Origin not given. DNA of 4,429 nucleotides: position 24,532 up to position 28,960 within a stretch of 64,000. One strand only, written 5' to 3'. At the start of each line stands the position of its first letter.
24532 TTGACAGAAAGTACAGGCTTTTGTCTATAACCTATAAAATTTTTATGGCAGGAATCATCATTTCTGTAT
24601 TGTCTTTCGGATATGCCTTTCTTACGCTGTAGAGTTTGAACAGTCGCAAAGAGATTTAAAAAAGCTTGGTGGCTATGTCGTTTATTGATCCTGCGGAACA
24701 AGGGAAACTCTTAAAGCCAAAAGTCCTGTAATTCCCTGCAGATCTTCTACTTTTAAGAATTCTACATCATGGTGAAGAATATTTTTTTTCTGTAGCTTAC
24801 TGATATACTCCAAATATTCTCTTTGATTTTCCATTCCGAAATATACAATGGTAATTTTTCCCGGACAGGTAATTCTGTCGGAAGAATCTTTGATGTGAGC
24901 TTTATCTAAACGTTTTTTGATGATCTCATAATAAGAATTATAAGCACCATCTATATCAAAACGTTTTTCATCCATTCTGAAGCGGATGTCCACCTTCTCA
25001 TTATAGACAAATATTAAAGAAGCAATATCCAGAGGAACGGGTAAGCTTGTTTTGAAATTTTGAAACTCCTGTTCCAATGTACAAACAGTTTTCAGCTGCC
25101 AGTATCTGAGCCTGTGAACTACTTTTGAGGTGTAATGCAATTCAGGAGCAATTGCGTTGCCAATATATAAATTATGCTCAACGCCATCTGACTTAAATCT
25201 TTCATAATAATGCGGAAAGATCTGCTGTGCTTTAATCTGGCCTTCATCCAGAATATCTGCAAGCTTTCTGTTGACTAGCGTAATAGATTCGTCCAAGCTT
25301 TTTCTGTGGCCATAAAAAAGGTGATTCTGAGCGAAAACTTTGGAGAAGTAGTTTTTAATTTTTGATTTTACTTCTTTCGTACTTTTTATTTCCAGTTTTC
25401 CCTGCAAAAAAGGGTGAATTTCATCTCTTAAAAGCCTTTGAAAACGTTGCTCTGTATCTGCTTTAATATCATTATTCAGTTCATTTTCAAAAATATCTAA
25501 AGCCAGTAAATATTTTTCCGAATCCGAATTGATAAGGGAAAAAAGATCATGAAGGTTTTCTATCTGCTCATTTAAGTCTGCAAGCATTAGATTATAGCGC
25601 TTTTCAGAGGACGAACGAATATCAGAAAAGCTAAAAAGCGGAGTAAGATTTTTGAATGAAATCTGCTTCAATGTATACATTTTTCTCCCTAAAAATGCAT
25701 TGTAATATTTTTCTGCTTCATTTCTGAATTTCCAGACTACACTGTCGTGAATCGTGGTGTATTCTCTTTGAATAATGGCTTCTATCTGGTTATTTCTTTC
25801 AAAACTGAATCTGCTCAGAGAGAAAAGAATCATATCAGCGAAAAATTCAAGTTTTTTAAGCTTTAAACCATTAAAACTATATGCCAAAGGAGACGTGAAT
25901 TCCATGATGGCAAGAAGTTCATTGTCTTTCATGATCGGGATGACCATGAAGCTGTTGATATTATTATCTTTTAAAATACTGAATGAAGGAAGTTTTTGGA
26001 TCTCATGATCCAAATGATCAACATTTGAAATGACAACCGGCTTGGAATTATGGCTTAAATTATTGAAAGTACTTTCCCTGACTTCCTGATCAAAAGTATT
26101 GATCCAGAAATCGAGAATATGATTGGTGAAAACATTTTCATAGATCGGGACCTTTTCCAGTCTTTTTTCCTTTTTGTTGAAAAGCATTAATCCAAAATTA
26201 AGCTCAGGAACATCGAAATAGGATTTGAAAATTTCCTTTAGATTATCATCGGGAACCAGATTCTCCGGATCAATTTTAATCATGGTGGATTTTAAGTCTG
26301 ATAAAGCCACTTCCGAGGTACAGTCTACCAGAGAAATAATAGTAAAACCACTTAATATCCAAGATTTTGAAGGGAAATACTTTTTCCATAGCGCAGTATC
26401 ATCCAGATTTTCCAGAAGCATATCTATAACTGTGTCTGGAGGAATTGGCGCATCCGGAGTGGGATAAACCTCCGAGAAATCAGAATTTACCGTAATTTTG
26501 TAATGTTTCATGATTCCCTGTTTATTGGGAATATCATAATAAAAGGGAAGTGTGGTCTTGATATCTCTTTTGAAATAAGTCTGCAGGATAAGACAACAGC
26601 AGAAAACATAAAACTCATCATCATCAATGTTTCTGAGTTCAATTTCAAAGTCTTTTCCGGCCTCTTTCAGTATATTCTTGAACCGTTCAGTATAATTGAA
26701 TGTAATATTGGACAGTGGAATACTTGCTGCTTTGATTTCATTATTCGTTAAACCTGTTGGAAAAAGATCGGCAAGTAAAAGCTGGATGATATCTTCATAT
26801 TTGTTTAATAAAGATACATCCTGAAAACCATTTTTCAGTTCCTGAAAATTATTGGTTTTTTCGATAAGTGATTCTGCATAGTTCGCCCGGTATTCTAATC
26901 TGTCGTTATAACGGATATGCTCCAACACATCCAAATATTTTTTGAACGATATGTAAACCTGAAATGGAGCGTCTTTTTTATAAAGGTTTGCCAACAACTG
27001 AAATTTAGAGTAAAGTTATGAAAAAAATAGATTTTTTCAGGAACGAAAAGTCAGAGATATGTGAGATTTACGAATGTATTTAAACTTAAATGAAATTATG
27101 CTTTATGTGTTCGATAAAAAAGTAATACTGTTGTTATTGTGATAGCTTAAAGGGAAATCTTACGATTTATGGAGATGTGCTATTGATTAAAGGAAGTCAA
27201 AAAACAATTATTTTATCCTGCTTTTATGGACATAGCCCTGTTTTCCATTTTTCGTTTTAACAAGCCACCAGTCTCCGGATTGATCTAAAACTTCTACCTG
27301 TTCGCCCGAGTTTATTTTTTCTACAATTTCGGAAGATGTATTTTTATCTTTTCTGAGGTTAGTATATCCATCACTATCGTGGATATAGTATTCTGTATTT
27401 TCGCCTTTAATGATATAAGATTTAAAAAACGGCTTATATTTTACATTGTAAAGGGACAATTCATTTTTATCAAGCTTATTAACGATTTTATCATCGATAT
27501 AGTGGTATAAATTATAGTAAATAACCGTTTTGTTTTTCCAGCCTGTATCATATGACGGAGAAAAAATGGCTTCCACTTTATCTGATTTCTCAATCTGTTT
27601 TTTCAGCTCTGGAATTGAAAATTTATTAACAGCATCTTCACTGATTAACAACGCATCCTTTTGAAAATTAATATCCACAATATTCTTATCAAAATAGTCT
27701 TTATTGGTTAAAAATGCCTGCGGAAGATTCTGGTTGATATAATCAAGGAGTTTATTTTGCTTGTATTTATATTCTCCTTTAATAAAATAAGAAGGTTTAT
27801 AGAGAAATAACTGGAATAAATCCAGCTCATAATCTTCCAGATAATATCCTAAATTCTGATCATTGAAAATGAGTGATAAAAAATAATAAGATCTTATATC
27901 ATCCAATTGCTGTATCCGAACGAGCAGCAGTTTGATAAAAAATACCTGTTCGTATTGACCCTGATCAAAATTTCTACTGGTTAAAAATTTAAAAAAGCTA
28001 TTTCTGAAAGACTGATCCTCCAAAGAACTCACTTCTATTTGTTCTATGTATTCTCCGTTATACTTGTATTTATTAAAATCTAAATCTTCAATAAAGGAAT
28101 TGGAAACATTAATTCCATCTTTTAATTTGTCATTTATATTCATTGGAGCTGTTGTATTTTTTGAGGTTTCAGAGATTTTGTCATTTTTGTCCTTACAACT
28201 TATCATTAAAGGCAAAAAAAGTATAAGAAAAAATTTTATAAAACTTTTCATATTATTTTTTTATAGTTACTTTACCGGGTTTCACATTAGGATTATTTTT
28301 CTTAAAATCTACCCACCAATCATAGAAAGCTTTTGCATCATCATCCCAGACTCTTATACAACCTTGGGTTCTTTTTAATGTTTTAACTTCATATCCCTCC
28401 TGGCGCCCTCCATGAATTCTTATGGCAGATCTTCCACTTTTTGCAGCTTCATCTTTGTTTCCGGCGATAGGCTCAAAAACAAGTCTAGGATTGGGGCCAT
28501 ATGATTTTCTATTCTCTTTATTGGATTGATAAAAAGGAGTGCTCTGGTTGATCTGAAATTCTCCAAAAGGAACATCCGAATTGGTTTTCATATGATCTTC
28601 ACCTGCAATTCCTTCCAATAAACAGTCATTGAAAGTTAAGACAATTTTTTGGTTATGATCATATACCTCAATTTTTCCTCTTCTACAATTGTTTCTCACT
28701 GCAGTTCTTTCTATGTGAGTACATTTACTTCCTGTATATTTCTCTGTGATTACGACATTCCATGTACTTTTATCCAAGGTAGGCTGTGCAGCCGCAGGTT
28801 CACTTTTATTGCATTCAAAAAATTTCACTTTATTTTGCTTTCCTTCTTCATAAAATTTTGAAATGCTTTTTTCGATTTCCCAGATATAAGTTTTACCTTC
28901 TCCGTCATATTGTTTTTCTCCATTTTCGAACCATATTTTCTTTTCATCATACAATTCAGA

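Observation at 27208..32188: Orphan PAAR-like (DUF4280) / peptidoglycan toxin / lipoprotein module next to the nuo operon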

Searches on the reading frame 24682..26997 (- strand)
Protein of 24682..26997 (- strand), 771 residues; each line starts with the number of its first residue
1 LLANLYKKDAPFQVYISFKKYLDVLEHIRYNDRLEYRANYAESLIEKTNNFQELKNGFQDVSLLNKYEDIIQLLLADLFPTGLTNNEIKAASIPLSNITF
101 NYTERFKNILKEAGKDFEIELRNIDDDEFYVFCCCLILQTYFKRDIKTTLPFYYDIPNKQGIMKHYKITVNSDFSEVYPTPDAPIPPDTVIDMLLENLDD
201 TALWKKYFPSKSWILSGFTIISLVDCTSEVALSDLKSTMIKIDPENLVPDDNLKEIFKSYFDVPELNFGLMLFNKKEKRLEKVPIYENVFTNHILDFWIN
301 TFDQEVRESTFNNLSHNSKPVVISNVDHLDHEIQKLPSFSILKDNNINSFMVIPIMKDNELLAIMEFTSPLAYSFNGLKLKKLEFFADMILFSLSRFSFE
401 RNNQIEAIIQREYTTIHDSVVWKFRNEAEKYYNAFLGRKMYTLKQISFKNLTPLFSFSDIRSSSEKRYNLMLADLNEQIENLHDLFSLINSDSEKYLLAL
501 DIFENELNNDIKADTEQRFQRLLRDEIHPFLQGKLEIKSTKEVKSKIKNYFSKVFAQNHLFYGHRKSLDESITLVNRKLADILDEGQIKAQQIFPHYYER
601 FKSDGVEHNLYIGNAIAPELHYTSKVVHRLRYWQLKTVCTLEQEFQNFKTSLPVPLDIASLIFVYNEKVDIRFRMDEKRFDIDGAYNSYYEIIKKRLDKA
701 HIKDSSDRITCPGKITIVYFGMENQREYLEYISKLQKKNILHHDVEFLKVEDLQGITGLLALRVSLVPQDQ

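Call 3: search_protein_families(library=pfam, proteins=[window:24682-26997:-], max_evalue=1)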
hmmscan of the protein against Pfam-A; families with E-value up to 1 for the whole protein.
window:24682-26997:- (771 aa): 2 families
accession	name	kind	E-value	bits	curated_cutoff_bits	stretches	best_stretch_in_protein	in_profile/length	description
PF01590.32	GAF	-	0.00095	20.1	22.4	1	316-390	60-129/133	GAF domain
PF13185.12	GAF_2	-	0.0026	18.4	28.6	1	297-387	43-128/136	GAF domain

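Call 88: search_protein_families(library=padloc, proteins=[window:24682-26997:-], max_evalue=0.01)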
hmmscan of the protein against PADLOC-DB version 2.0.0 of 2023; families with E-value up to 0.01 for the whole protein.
window:24682-26997:- (771 aa): 0 families

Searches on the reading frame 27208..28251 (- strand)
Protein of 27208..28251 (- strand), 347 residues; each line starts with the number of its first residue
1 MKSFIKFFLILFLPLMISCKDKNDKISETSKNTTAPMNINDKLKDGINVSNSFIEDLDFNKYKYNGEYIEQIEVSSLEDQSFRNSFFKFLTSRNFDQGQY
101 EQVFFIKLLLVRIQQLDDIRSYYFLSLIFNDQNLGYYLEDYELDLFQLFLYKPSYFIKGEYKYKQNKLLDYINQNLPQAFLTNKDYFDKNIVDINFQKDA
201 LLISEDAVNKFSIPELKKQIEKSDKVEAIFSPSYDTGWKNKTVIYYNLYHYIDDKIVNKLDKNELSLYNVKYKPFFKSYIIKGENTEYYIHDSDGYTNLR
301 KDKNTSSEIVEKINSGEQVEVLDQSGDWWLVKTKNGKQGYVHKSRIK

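Call 3: search_protein_families(library=pfam, proteins=[window:27208-28251:-], max_evalue=1)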
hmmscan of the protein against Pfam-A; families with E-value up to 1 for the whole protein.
window:27208-28251:- (347 aa): 5 families
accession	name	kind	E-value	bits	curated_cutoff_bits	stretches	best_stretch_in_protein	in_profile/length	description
PF08239.17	SH3_3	-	2e-13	50.7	27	1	297-346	3-53/54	Bacterial SH3 domain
PF06347.19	SH3_4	-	3.3e-05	24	24.1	1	295-346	3-54/56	Bacterial SH3 domain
PF00018.34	SH3_1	-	0.00017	21.6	22.9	1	314-341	17-46/48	SH3 domain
PF23795.1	SH3_YKFC_2nd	-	0.024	14.9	27.4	1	321-346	29-54/57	YKFC SH3b2 domain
PF18348.7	SH3_16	-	0.036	14.3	25.8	1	306-344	8-47/49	Bacterial dipeptidyl-peptidase Sh3 domain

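Call 4: search_protein_families(library=ncbifam, proteins=[window:27208-28251:-], max_evalue=1)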
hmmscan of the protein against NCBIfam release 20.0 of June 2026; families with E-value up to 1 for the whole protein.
window:27208-28251:- (347 aa): 7 families
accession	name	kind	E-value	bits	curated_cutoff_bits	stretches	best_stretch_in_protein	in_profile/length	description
TIGR04211.1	SH3_and_anchor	equivalog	1.3e-09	38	65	1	289-345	1-57/198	TIGR04211 family SH3 domain-containing protein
NF040675.1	wall_bind_EntD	exception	3.5e-05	23.2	590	1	287-342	84-137/310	cell wall-binding protein EntD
NF040670.1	wall_bind_EntA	exception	0.00033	20.2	560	1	287-343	84-138/291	cell wall-binding protein EntA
NF040676.1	wall_bind_EntB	exception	0.0044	15.6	780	1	281-344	76-139/490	cell wall-binding protein EntB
NF002753.0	PRK02797.1-2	equivalog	0.0094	15.2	470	1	181-241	294-352/361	TDP-N-acetylfucosamine:lipid II N-acetylfucosaminyltransferase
NF040677.1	wall_bind_EntC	exception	0.012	14.5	770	1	294-342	90-138/422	cell wall-binding protein EntC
NF040678.1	EntFM_CwpFM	equivalog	0.013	14.5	720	1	297-342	69-113/430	enterotoxin EntFM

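Call 76: search_solved_structures(query=window:27208-28251:-, max_evalue=1)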
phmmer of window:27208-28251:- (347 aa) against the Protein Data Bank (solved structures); distinct sequences matched with E-value up to 1: 78 (the best 60 are shown).
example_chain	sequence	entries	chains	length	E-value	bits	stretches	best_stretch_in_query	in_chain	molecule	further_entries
1wxt_A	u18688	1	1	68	0.00019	23.9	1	313-343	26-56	Hypothetical protein FLJ21522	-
4krt_A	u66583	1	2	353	0.0024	20.3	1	294-345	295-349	Autolytic lysozyme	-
9ovi_A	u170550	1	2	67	0.0071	18.8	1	290-344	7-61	Conserved domain protein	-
1kik_A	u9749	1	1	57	0.021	17.2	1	314-341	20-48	PROTO-ONCOGENE TYROSINE-PROTEIN KINASE LCK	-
2iim_A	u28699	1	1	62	0.025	17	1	314-341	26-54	Proto-oncogene tyrosine-protein kinase LCK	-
1h92_A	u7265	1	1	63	0.026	16.9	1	314-341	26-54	PROTO-ONCOGENE TYROSINE-PROTEIN KINASE LCK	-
2rol_A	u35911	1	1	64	0.041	16.3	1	306-342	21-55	Epidermal growth factor receptor kinase substrate 8-like protein 1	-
2k2m_A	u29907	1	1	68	0.049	16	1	306-342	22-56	Eps8-like protein 1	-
6edf_A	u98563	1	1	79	0.051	16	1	311-343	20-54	FYN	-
1nm7_A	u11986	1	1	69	0.057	15.8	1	320-343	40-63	Peroxisomal Membrane Protein PAS20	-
1x27_A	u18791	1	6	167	0.063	15.7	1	314-341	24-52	Proto-oncogene tyrosine-protein kinase LCK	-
6xx2_A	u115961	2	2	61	0.067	15.5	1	308-344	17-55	Proto-oncogene tyrosine-protein kinase Src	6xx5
1bu1_A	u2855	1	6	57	0.069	15.5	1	314-343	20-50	PROTEIN (HEMOPOIETIC CELL KINASE)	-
1lck_A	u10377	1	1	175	0.072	15.5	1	314-341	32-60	P56==LCK== TYROSINE KINASE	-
4d8k_A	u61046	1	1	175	0.072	15.5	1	314-341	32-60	Tyrosine-protein kinase Lck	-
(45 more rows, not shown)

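Call 88: search_protein_families(library=padloc, proteins=[window:27208-28251:-], max_evalue=0.01)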
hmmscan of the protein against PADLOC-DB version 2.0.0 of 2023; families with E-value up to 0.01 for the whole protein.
window:27208-28251:- (347 aa): 0 families

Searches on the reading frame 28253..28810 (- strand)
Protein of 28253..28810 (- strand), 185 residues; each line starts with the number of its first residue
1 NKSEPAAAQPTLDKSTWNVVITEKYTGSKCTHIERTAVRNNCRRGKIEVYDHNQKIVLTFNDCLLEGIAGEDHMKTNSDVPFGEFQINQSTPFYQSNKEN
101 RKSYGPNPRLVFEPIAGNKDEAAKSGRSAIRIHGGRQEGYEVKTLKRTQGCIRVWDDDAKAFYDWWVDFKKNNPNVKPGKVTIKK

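Call 55: search_solved_structures(query=window:28253-28810:-, max_evalue=10, show_alignments=2)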
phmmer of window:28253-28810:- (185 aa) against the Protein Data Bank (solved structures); distinct sequences matched with E-value up to 10: 4.
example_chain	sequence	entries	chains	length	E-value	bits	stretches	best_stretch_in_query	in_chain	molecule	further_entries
3rkp_A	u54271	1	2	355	0.12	15.4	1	30-104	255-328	Collagen adhesion protein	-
3kpt_A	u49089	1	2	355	0.12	15.4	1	30-104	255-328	Collagen adhesion protein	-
1ldk_A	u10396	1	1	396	1.4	11.9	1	23-67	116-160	CULLIN HOMOLOG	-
6wcq_D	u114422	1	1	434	1.6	11.7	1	23-67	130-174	Cullin-1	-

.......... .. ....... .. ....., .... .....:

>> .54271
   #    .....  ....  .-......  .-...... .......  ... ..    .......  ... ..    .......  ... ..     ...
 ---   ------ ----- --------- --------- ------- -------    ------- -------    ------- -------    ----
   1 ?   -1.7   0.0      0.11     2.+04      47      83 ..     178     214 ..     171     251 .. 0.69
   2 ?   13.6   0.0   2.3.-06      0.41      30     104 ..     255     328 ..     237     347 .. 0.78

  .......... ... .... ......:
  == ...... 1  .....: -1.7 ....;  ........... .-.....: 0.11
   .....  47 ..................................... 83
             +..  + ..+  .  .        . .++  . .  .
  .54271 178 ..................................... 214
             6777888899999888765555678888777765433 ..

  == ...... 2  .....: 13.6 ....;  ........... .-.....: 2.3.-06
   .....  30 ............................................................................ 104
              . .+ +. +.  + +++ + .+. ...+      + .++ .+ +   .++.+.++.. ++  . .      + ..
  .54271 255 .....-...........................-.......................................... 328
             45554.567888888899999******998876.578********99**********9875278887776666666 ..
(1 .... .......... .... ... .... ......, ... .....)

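Call 82: search_solved_structures(query=A4, max_evalue=10, show_alignments=2)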
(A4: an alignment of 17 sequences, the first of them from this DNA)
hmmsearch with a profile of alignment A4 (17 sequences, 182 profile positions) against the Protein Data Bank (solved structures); distinct sequences matched with E-value up to 10: 2.
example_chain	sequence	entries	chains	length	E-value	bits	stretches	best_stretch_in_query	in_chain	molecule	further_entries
3rkp_A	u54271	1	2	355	0.22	14.5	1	28-96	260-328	Collagen adhesion protein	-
3kpt_A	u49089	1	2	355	0.22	14.5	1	28-96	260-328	Collagen adhesion protein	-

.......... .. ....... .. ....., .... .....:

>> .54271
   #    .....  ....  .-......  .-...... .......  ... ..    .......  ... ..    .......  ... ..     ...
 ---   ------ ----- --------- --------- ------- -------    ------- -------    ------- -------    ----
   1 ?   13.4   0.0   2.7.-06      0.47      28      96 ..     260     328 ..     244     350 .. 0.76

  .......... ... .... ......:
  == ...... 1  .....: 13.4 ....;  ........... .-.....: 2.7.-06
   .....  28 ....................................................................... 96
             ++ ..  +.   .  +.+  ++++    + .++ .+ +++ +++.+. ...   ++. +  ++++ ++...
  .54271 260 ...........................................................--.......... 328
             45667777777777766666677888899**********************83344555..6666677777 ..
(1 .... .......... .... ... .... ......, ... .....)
